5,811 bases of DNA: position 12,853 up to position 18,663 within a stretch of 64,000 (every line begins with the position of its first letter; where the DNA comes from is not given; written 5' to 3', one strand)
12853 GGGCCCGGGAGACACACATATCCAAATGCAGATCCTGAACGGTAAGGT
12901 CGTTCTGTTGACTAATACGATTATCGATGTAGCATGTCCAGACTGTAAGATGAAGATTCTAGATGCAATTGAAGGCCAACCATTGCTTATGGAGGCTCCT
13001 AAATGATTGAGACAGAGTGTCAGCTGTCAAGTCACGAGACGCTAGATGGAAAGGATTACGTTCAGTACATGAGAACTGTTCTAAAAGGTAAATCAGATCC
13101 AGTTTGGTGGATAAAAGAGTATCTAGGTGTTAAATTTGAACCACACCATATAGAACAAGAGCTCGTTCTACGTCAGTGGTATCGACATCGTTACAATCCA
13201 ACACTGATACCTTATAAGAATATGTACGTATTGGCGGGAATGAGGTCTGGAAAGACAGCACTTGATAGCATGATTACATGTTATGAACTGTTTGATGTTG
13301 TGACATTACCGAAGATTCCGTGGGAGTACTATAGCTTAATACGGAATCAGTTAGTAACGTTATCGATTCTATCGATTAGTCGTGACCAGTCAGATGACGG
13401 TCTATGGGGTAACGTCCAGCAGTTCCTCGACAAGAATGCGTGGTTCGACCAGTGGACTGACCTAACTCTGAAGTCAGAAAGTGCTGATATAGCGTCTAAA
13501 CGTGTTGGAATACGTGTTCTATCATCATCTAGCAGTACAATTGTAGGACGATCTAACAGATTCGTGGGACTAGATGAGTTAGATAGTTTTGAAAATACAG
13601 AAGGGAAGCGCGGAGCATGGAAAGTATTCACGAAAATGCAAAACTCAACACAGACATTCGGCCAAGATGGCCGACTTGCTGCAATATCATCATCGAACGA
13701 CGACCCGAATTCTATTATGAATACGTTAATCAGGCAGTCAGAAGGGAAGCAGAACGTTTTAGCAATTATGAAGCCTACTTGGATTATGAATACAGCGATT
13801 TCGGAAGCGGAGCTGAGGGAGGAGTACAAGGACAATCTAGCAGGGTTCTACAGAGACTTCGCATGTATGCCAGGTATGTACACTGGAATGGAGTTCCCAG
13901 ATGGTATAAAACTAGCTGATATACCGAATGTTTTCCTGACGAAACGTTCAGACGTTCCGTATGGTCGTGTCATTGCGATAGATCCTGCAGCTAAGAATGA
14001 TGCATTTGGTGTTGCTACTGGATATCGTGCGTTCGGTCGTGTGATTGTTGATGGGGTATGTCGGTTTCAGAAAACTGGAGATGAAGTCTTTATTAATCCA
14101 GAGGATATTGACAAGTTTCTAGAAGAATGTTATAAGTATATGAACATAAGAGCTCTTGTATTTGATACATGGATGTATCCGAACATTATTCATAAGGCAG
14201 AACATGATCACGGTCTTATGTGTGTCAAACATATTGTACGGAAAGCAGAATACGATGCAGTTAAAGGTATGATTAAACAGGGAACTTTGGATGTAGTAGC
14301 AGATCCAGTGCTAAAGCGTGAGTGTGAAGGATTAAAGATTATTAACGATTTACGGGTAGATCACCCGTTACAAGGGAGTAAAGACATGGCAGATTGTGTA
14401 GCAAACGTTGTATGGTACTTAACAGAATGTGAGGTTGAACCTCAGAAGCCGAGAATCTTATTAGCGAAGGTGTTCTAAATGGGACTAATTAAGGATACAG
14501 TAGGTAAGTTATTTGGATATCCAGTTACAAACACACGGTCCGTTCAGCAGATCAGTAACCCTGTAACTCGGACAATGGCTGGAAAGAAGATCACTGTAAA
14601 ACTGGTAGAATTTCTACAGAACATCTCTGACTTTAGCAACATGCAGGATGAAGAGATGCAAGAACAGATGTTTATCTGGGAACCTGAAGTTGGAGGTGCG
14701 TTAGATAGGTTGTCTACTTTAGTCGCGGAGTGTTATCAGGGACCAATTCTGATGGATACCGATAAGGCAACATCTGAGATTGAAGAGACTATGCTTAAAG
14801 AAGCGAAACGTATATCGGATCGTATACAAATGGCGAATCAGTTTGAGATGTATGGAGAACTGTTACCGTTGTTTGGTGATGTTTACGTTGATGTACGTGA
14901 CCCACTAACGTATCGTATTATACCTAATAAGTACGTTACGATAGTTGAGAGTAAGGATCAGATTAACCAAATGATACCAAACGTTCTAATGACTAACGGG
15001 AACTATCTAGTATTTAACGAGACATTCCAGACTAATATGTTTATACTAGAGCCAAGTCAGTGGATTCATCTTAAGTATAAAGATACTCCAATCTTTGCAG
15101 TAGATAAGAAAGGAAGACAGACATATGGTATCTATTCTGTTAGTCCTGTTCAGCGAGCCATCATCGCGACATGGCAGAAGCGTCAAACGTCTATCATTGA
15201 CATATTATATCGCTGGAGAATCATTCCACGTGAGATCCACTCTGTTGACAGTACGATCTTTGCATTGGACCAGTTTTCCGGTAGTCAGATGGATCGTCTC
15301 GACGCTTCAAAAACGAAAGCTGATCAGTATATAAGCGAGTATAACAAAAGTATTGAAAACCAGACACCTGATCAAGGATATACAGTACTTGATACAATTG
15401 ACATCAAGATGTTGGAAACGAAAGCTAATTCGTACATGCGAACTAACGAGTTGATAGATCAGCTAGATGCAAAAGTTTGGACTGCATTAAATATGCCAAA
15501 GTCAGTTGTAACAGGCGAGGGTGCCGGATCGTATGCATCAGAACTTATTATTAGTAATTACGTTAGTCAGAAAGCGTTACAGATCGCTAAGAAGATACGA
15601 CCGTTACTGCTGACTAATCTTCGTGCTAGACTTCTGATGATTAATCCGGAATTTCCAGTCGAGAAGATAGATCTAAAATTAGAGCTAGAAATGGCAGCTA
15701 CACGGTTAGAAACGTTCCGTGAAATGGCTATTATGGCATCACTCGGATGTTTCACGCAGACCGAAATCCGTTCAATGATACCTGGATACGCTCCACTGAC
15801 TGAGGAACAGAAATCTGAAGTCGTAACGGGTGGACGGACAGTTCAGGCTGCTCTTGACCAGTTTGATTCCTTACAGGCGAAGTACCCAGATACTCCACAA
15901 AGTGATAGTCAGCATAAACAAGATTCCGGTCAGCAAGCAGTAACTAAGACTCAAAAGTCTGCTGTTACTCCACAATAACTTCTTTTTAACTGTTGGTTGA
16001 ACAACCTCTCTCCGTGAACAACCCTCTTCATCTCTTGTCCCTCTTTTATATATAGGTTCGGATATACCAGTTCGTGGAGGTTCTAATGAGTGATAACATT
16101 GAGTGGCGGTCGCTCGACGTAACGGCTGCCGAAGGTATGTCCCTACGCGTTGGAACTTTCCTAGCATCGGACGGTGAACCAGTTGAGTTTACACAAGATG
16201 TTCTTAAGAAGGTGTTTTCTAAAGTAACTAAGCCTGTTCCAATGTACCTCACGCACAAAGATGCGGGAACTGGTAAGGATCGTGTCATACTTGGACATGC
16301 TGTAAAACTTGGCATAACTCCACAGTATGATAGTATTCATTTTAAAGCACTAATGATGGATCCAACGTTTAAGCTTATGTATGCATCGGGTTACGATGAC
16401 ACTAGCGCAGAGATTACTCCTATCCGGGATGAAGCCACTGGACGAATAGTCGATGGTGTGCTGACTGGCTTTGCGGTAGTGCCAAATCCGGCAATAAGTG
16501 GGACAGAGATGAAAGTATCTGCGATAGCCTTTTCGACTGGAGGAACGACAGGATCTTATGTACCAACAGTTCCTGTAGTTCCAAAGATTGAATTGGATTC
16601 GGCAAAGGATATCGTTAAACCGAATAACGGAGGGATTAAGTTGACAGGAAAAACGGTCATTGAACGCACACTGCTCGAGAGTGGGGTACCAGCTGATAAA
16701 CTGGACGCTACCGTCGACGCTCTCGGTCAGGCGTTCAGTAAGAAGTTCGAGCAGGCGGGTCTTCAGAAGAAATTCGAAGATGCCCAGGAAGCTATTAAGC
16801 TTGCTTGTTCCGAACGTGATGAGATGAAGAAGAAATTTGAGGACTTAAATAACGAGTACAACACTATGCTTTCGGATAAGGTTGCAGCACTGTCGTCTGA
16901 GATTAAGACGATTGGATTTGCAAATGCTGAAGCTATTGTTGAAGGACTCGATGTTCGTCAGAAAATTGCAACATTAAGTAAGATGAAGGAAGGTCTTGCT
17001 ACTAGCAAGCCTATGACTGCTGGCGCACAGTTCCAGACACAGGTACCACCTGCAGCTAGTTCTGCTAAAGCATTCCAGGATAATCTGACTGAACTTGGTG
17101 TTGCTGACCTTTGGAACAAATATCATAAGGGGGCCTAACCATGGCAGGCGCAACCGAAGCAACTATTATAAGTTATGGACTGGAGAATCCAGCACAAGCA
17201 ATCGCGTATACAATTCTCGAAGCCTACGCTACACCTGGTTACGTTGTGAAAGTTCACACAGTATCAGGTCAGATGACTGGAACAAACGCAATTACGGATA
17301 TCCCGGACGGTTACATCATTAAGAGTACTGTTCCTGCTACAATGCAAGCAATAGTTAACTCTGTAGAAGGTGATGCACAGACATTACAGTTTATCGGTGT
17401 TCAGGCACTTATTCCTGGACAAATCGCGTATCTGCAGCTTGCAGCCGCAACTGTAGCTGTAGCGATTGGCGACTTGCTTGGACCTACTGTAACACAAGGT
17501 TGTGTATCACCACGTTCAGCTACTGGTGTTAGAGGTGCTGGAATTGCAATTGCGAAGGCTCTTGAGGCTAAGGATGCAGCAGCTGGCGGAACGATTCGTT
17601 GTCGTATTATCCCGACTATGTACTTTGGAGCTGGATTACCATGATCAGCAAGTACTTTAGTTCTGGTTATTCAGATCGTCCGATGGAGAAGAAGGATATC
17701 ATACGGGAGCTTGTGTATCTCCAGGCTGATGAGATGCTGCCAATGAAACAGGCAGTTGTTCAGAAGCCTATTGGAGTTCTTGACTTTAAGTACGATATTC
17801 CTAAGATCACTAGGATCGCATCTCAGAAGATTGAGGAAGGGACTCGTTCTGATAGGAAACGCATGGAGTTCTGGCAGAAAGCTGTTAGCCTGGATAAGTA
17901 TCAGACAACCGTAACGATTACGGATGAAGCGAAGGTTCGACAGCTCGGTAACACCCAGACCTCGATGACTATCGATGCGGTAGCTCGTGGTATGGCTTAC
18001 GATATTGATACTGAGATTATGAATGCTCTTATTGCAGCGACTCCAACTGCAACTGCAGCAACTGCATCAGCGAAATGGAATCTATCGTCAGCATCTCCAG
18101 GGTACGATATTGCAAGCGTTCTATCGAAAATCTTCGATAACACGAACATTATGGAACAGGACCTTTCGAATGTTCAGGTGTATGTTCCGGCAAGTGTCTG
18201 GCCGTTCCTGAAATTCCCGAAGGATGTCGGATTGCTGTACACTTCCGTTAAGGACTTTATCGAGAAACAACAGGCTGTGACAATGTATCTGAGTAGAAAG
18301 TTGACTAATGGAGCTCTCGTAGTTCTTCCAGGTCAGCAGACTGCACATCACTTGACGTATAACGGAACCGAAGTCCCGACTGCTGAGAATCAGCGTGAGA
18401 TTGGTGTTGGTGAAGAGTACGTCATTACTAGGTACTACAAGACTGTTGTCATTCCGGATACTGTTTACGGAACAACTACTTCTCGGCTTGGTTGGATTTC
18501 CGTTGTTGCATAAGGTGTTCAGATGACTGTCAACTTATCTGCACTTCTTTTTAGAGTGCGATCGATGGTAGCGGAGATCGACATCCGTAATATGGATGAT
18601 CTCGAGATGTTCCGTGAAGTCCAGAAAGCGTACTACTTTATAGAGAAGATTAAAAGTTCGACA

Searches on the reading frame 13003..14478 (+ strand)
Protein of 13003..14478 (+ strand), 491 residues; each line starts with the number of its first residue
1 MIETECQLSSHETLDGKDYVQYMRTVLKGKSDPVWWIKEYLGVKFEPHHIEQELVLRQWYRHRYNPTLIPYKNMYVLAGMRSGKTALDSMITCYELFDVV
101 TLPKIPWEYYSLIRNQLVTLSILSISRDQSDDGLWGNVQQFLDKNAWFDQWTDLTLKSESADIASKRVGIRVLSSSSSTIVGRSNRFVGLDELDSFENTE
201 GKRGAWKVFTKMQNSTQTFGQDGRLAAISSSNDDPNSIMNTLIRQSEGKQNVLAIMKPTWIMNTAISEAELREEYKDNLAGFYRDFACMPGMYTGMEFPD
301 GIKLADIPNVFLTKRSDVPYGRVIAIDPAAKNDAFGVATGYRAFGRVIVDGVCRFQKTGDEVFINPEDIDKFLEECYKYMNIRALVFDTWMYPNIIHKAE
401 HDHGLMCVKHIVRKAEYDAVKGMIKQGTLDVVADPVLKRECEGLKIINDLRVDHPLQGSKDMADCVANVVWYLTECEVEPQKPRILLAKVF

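Call 19: search_dna_similar(query=window:13003-14478:+, collection=phages, mode=protein, max_rows=15)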
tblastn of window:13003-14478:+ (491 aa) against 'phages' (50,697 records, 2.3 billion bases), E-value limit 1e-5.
Records with a match: 35; places in all: 35; records where one place covers at least 80% of the query: 9.
Best place of each record, by identity: <60% 35.
By first word of the organism name: Pseudomonas 12; Microcystis 8; Erwinia 5; Xanthomonas 4; Vibrio 2; Cyanophage 1; Phage 1; Microcoleus 1; Virus 1.
By host as written in the record: Pseudomonas putida KT2440 and Paw85 9; - 5; Microcystis aeruginosa FACHB524 4; Erwinia amylovora 4; Xanthomonas hortorum pv. vitians CFBP8640 3; Microcystis aeruginosa 2; Pseudomonas aeruginosa PAO1 2; Vibrio coralliilyticus RE98 2; and 4 more.
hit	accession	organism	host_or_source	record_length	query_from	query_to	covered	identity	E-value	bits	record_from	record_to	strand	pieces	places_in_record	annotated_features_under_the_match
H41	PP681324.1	Microcystis phage MaMV-DL02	Microcystis aeruginosa FACHB524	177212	51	471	86%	21.9%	6e-17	90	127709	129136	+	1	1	hypothetical protein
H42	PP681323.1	Microcystis phage MaMV-DL01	Microcystis aeruginosa FACHB524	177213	51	471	86%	21.9%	6e-17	90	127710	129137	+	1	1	hypothetical protein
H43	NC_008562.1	Microcystis phage LMM01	-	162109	51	471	86%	21.9%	6e-17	90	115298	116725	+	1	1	terminase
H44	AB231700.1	Microcystis phage LMM01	-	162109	51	471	86%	21.9%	6e-17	90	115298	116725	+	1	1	terminase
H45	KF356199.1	Microcystis phage MaMV-DC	Microcystis aeruginosa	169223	51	471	86%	21.9%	6e-17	90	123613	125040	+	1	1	DNA terminase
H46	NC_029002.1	Microcystis phage MaMV-DC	Microcystis aeruginosa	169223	51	471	86%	21.9%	6e-17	90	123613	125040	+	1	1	DNA terminase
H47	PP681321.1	Microcystis phage MaMV-CH01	Microcystis aeruginosa FACHB524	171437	51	471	86%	21.9%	6e-17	90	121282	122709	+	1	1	hypothetical protein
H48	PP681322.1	Microcystis phage MaMV-CH02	Microcystis aeruginosa FACHB524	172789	51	471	86%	21.9%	6e-17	90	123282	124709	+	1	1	hypothetical protein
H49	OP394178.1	Cyanophage MaMV-DH01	Cyanobacteria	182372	51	471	86%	21.9%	6e-17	90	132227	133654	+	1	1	terminase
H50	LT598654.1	Phage NCTB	surface water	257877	71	455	78%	20.7%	5e-14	81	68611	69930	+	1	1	Phage protein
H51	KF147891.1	Pseudomonas phage PaBG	Pseudomonas aeruginosa PAO1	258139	72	441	75%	20.9%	1e-8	64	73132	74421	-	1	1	terminase-like protein, large subunit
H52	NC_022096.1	Pseudomonas phage PaBG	Pseudomonas aeruginosa PAO1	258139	72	441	75%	20.9%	1e-8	64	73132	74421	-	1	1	terminase large subunit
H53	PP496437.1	Pseudomonas phage vB_PpuM-Aura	Pseudomonas putida KT2440 and Paw85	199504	79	420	70%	20.8%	7e-14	81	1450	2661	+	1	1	terminase large subunit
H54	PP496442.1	Pseudomonas phage vB_PpuM-Voja-6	Pseudomonas putida KT2440 and Paw85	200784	79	420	70%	20.8%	7e-14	81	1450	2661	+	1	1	terminase large subunit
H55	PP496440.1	Pseudomonas phage vB_PpuM-KoPa-5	Pseudomonas putida KT2440 and Paw85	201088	79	420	70%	20.8%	7e-14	81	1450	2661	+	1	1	terminase large subunit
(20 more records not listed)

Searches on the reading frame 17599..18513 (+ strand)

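Call 6: search_protein_families(library=phrogs, proteins=[window:17599-18513:+], max_evalue=0.001)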
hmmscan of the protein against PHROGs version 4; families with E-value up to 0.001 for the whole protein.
window:17599-18513:+ (304 aa): 1 family
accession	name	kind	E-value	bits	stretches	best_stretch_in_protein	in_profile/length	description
phrog_544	-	head and packaging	3.2e-09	37.6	1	63-189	47-162/282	major head protein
